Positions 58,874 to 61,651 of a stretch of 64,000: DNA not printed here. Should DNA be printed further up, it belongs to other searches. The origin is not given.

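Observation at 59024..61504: Uncharacterised 826-aa protein combining a PD-(D/E)xK-like core with a C-terminal SEC-C motif: candidate novel defence effector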

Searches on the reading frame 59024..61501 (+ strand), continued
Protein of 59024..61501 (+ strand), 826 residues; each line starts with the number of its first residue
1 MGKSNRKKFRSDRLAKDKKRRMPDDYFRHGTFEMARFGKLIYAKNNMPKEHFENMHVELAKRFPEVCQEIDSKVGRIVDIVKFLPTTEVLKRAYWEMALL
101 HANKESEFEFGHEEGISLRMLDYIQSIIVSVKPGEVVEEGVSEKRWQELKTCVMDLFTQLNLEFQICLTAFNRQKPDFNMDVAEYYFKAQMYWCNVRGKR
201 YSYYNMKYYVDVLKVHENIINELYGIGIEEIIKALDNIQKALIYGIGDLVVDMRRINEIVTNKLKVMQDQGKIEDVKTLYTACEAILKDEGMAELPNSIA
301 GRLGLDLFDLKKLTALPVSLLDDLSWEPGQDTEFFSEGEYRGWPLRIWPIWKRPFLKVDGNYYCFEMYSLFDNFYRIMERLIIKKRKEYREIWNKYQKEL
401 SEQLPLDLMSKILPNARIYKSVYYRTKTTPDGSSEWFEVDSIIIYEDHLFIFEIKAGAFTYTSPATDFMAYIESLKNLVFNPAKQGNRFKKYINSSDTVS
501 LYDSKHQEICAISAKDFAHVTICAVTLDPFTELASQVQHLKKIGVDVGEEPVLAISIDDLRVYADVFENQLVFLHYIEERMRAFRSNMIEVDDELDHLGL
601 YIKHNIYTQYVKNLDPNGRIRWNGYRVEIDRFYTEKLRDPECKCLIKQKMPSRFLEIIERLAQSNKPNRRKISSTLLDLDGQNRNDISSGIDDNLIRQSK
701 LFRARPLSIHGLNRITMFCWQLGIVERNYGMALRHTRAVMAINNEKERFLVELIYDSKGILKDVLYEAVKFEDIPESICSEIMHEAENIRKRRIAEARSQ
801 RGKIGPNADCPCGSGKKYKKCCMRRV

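Call 15: find_related_loci(query=A1, collection=genome_contigs, flank=10000)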
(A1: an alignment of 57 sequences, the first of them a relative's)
Query A1 (826 aa) in genome_contigs; peptide patterns used: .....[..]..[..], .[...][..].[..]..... (x = any residue, [..] = any of these).
118 stretches matched a pattern; 99 encode a relative of the query (tblastn E <= 1e-3); the best 80 are kept; 80 distinct loci.
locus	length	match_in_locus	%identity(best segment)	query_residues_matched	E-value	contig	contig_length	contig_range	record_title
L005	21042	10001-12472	55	1-823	0e+0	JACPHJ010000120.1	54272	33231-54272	MAG: Planctomycetota bacterium isolate NC_groundwater_411_Ag_B-0.1um_42_12 GD18-4_B1_scaffold_980697, whole genome shotg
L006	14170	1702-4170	53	1-823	0e+0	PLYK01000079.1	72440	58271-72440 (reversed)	MAG: Geobacter sp. isolate palsa_1151 73.20120700_P3D.282_contig_41811, whole genome shotgun sequence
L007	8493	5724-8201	55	1-825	0e+0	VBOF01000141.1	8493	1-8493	MAG: Nitrospirae bacterium isolate NS_3 14_0929_09_30cm_scaffold_6291, whole genome shotgun sequence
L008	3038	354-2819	52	7-825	0e+0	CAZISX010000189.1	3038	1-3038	MAG TPA_asm: uncultured Spirochaetales bacterium isolate binchicken_co113_125 genome assembly, contig: NODE_38858_length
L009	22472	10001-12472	55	1-823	0e+0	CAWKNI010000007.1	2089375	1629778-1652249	MAG: uncultured delta proteobacterium isolate MFD01231.bin.1.87 genome assembly, contig: contig_69, whole genome shotgun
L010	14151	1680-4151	51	1-823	0e+0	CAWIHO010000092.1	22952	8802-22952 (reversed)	MAG: uncultured delta proteobacterium isolate MFD03726.bin.2.118 genome assembly, contig: contig_84270, whole genome sho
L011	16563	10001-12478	49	1-825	0e+0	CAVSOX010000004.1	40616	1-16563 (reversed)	MAG: uncultured delta proteobacterium isolate MFD01476.bin.2.15 genome assembly, contig: contig_122771, whole genome sho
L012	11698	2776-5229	49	1-817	0e+0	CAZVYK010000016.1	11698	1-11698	MAG TPA_asm: uncultured Caldisericales bacterium isolate binchicken_co204_193 genome assembly, contig: NODE_6676_length_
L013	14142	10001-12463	45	1-821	0e+0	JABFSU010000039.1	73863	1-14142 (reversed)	MAG: Nitrospira sp. isolate WB-IL-20 seq_105, whole genome shotgun sequence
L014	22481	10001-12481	46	1-824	0e+0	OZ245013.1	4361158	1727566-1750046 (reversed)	MAG: Nitrospirales bacterium isolate 31013e2f-7cfe-4e21-8dd9-d4b9e95f9b23 genome assembly, chromosome: 1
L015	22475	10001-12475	52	1-823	0e+0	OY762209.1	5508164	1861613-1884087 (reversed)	MAG: Syntrophorhabdaceae bacterium isolate b67c53bf-795e-48b1-b0c8-2f1cb1e3683a genome assembly, chromosome: 1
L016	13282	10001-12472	47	1-823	0e+0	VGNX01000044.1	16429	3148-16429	MAG: Chloroflexi bacterium isolate M_DeepCast_200m_m2_208 M_DeepCast_200m_m2_208_Ga0194113_10005430, whole genome shotgu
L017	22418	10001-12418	46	23-825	0e+0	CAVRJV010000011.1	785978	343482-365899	MAG: uncultured delta proteobacterium isolate MFD05580.bin.2.15 genome assembly, contig: contig_48556, whole genome shot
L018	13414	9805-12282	46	1-825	0e+0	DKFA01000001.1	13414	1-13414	MAG TPA_asm: Dehalococcoidia bacterium UBA6808 UBA6808_contig_48407, whole genome shotgun sequence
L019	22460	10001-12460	44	1-821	0e+0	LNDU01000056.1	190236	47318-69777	MAG: Nitrospira sp. Ga0074138 Ga0074138_153.1, whole genome shotgun sequence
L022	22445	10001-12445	44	14-825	0e+0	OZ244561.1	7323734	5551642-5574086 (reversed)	MAG: Candidatus Latescibacterota bacterium isolate 14245923-b953-489b-b549-9f362580a9e9 genome assembly, chromosome: 1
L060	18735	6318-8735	39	19-823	0e+0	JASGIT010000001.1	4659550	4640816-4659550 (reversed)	MAG: Acidovorax sp. isolate 5N365 JMF-2111-06-0005.ont.bin.365_0, whole genome shotgun sequence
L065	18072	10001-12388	41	23-821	0e+0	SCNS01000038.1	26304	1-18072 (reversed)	Sphingomonadaceae bacterium 3R27C6 NODE_38_length_26304_cov_18.815166, whole genome shotgun sequence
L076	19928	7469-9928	39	1-823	0e+0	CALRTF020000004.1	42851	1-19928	MAG: Acidovorax caeni isolate JJ-JE56-12-2-m2-bin40 genome assembly, contig: JJ-RDS211-73-C62, whole genome shotgun sequ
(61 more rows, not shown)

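Call 21: predict_structure(alignment_id=A1)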
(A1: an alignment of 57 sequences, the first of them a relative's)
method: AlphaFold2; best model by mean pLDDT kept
length: 826 residues; sequences in the alignment: 57
mean_pLDDT: 85.7   pTM: 0.84
mean pLDDT of the five models: 85.7, 85.6, 85.0, 83.9, 83.0
residues with pLDDT >= 90: 343; 70-90: 408; 50-70: 52; < 50: 23
segments of 3 or more residues with pLDDT < 50: 1-20, 458-460
pLDDT, mean of each block of 10 residues (from residue 1): 44 46 72 70 76 87 89 91 94 89 77 85 91 90 94 90 86 86 83 63 86 92 96 95 87 89 85 80 86 86 91 96 95 74 68 91 89 87 95 89 91 95 88 90 96 72 70 80 92 94 95 95 78 71 83 87 92 96 84 86 87 67 82 88 87 95 93 93 90 91 87 88 92 93 89 94 95 88 90 87 84 82 76
secondary structure, 60 per line:
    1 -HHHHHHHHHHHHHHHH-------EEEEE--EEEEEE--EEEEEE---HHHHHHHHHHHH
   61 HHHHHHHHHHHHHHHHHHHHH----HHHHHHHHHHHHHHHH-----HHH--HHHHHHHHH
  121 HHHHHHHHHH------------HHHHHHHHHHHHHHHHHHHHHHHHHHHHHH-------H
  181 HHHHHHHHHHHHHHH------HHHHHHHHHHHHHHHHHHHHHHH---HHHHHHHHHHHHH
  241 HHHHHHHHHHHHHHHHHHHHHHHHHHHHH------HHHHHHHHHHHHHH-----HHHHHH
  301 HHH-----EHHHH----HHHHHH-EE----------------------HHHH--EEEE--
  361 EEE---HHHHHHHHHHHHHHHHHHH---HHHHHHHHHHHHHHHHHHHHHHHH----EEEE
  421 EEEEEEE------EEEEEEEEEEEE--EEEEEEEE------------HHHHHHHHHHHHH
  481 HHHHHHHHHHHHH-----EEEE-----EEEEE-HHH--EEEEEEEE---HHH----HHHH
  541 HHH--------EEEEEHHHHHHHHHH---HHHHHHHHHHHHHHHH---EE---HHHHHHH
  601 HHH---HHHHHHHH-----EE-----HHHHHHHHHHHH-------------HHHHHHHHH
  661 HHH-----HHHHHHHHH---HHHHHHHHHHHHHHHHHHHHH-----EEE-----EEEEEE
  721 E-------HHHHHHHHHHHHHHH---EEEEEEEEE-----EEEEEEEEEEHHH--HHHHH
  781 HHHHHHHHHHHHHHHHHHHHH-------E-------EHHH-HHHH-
elements in order (helices of 4 or more, strands of 3 or more residues): H2-17 E25-29 E32-37 E40-45 H49-81 H86-101 H112-130 H143-172 H180-195 H202-224 H228-269 H276-289 H295-303 H310-313 H318-323 H349-352 E355-358 E361-363 H367-385 H389-412 E417-427 E434-445 E448-455 H468-493 E499-502 E508-512 E519-526 H537-543 E552-556 H557-566 H570-585 H594-603 H607-614 H627-638 H652-663 H669-677 H681-701 E707-709 E715-721 H729-743 E747-755 E761-770 H776-801 H822-825

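Call 24: fold_search(model_id=the predicted structure, library=pdb)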
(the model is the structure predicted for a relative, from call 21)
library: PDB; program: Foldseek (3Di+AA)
matches with E <= 10: 254; with E <= 0.001: 0
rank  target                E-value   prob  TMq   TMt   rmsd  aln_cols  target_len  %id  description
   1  9wuf                  8.8e-03  0.95  0.21  0.16  14.0       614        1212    9  Cryo-EM structure of Upx (released 2026-02-11)
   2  8q44_B                5.2e-02  0.69  0.13  0.21  21.6       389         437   12  Crystal structure of cA4-bound Can2 (E364R) in complex with oligo-T DNA (released 2023-11-22)
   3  8ps5_A                5.7e-02  0.89  0.12  0.20  12.4       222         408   13  Escherichia coli SduA complex bound to DNA (released 2025-01-22)
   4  1y88                  9.1e-02  0.60  0.10  0.35  16.2       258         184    8  Crystal Structure of Protein of Unknown Function AF1548 (released 2004-12-21)
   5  1xmx                  9.9e-02  0.23  0.11  0.21  28.6       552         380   11  Crystal structure of protein VC1899 from Vibrio cholerae (released 2004-11-16)
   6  8q43_A                1.0e-01  0.25  0.13  0.22  28.8       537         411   12  Crystal structure of cA4-bound Can2 (E341A) in complex with oligo-C DNA (released 2023-11-22)
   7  4mrn_B                1.2e-01  0.10  0.09  0.12  28.6       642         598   12  Structure of a bacterial Atm1-family ABC transporter (released 2014-03-19)
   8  5cwp                  1.6e-01  0.21  0.06  0.17  19.2       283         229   13  Crystal structure of de novo designed helical repeat protein DHR79 (released 2015-12-16)
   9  8ps4_A                3.1e-01  0.38  0.11  0.20  15.3       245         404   13  Escherichia coli SduA complex (released 2025-01-22)
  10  2p14                  3.3e-01  0.69  0.10  0.35  10.5       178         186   13  Crystal structure of small subunit (R.BspD6I2) of the heterodimeric restriction endonuclease R.BspD6I (released 2008-03-11)
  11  8q43_B                3.3e-01  0.25  0.12  0.20  22.1       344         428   13  Crystal structure of cA4-bound Can2 (E341A) in complex with oligo-C DNA (released 2023-11-22)
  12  4mrn_A                3.3e-01  0.06  0.08  0.10  29.5       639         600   12  Structure of a bacterial Atm1-family ABC transporter (released 2014-03-19)
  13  8yr3_A                3.9e-01  0.06  0.08  0.11  30.5       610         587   11  Cryo-EM structure of the human ABCB6 in complex with Cd(II):GSH (released 2024-06-19)
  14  6pam_C                4.1e-01  0.06  0.09  0.12  26.3       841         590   12  Structure of a bacterial Atm1-family ABC transporter with MgADP bound (released 2020-06-24)
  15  9u49_A                4.7e-01  0.85  0.13  0.23   6.6       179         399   15  crystal structure of Cdn1 in complex with cA4 (released 2026-02-04)
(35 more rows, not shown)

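Call 25: search_solved_structures(query=A1, max_evalue=10, show_alignments=0)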
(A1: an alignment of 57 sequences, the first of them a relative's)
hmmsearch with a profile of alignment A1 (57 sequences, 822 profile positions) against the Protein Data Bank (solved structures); distinct sequences matched with E-value up to 10: 11.
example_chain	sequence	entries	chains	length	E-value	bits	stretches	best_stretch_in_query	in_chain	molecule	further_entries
9l6b_C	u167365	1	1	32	2.3e-07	32.8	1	798-820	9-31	UPF0225 protein YchJ -C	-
1sx0_A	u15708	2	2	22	6.5e-07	31.3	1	800-820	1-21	SecA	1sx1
1ozb_I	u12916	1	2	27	8.1e-07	31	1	800-821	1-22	Preprotein translocase secA subunit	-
3iqy_A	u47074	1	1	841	6e-06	28.1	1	795-820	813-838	Protein translocase subunit secA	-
1tm6_A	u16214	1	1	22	6.4e-06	28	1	802-820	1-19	Preprotein translocase secA subunit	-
1tf2_A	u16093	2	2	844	6.6e-06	28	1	795-820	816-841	Preprotein translocase secA subunit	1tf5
2i9w_A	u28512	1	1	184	0.02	16.4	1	799-820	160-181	Hypothetical protein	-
6u7h_A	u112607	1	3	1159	0.94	10.9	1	202-311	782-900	spike glycoprotein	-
8wde_A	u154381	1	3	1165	0.95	10.9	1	202-311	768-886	Spike glycoprotein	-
9ofo_A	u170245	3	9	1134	1.3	10.4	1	202-311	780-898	Surface glycoprotein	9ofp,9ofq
9l6b_A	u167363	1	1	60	5.9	8.3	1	805-820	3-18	UPF0225 protein YchJ -A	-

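Call 29: fold_search(model_id=the predicted structure, library=viral)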
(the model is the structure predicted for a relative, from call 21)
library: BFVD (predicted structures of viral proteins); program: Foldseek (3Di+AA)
matches with E <= 10: 346; with E <= 0.001: 0
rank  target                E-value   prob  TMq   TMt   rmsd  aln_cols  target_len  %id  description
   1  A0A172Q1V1            5.5e-02  0.84  0.11  0.38  10.3       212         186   12  Uncharacterized protein [Escherichia phage MX01]
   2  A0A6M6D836            7.6e-02  0.14  0.07  0.09  23.3       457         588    9  (no name in the UniProt tables at hand)
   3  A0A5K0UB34            8.0e-02  0.44  0.12  0.22  25.9       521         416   11  Uncharacterized protein [Yasminevirus sp. GU-2018]
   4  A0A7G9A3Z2            8.3e-02  0.99  0.11  0.27   5.9       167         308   14  Uncharacterized protein [Bacteriophage sp.]
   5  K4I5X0                8.7e-02  0.72  0.10  0.33  17.5       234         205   11  Uncharacterized protein [Salmonella phage STML-198]
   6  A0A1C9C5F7            1.3e-01  0.44  0.10  0.19  15.3       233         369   12  C2H2-type domain-containing protein [Heterosigma akashiwo virus 01]
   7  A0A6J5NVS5            1.4e-01  0.20  0.07  0.14  18.6       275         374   10  Uncharacterized protein [uncultured Caudovirales phage]
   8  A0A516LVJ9            1.7e-01  0.06  0.07  0.09  38.4       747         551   12  (no name in the UniProt tables at hand)
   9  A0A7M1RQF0            1.7e-01  0.72  0.10  0.22  12.4       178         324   12  Exonuclease [uncultured phage cr52_1]
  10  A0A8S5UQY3            1.7e-01  0.60  0.09  0.18  13.4       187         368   15  Exodeoxyribonuclease 8 [Podoviridae sp. ctQyH19]
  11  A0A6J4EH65            1.7e-01  0.51  0.09  0.30  19.1       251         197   11  (no name in the UniProt tables at hand)
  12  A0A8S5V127            2.2e-01  0.15  0.08  0.15  17.8       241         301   11  Endonuclease I [Siphoviridae sp. ct3r22]
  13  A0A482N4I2            2.3e-01  0.66  0.09  0.33  12.4       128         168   12  Putative exodeoxyribonuclease 8 PDDEXK-like domain-containing protein [Escherichia phage vB_EcoS_MM01]
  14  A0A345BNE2            2.4e-01  0.08  0.07  0.10  25.9       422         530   11  (no name in the UniProt tables at hand)
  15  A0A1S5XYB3            2.4e-01  0.06  0.07  0.10  34.1       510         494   10  (no name in the UniProt tables at hand)
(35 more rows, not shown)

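Call 41: search_protein_families(library=pfam, alignment_id=A1, max_evalue=0.01)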
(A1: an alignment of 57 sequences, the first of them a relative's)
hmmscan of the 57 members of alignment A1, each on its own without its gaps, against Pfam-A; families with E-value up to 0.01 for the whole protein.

A. member 1, P0001 (826 aa): 2 families
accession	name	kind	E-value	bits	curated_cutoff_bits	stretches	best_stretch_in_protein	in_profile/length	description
PF02810.21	SEC-C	-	1e-07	32.1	20.4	1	807-824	2-19/19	SEC-C motif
PF08378.17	NERD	-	0.00034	21.5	22.1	1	415-495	20-93/111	Nuclease-related domain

B. families by the number of members that match (of 57 scanned): 6 families
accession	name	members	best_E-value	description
PF02810.21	SEC-C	57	1.6e-10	SEC-C motif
PF08378.17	NERD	9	8.3e-06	Nuclease-related domain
PF11083.13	Relaxase_C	1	0.0027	C-terminal helical hairpin domain from relaxase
PF11344.13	DUF3146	1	0.0051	Protein of unknown function (DUF3146)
PF23854.1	DUF7217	1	0.0052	Domain of unknown function (DUF7217)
PF10469.15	AKAP7_NLS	1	0.0091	AKAP7 2'5' RNA ligase-like domain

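Call 46: search_protein_families(library=pfam, alignment_id=A2, max_evalue=0.00001)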
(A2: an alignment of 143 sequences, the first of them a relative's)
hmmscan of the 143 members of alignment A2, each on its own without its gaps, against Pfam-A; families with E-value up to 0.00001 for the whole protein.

A. member 1, L001:9102-9776:+ (225 aa): 0 families

B. families by the number of members that match (of 143 scanned): 110 families (the first 25 are shown)
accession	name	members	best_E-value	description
PF00665.32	rve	3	1.2e-31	Integrase core domain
PF13683.12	rve_3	3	8.3e-12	Integrase core domain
PF01381.28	HTH_3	3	1.9e-09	Helix-turn-helix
PF01695.23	IstB_IS21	2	3.6e-82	IstB-like ATP binding protein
PF18135.7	Type_ISP_C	2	1.8e-40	Type ISP C-terminal specificity domain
PF04851.21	ResIII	2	3.7e-37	Type III restriction enzyme, res subunit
PF07690.21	MFS_1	2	6.7e-37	Major Facilitator Superfamily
PF08463.15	EcoEI_R_C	2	1.5e-32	EcoEI R protein C-terminal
PF00589.27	Phage_integrase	2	5.4e-29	Phage integrase family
PF08241.18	Methyltransf_11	2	1.4e-26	Methyltransferase domain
PF13649.12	Methyltransf_25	2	1.7e-22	Methyltransferase domain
PF18766.7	SWI2_SNF2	2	1.5e-19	SWI2/SNF2 ATPase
PF13847.12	Methyltransf_31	2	4.1e-17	Methyltransferase domain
PF17764.6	PriA_3primeBD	2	3.3e-16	3'DNA-binding domain (3'BD)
PF08242.18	Methyltransf_12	2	1.3e-14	Methyltransferase domain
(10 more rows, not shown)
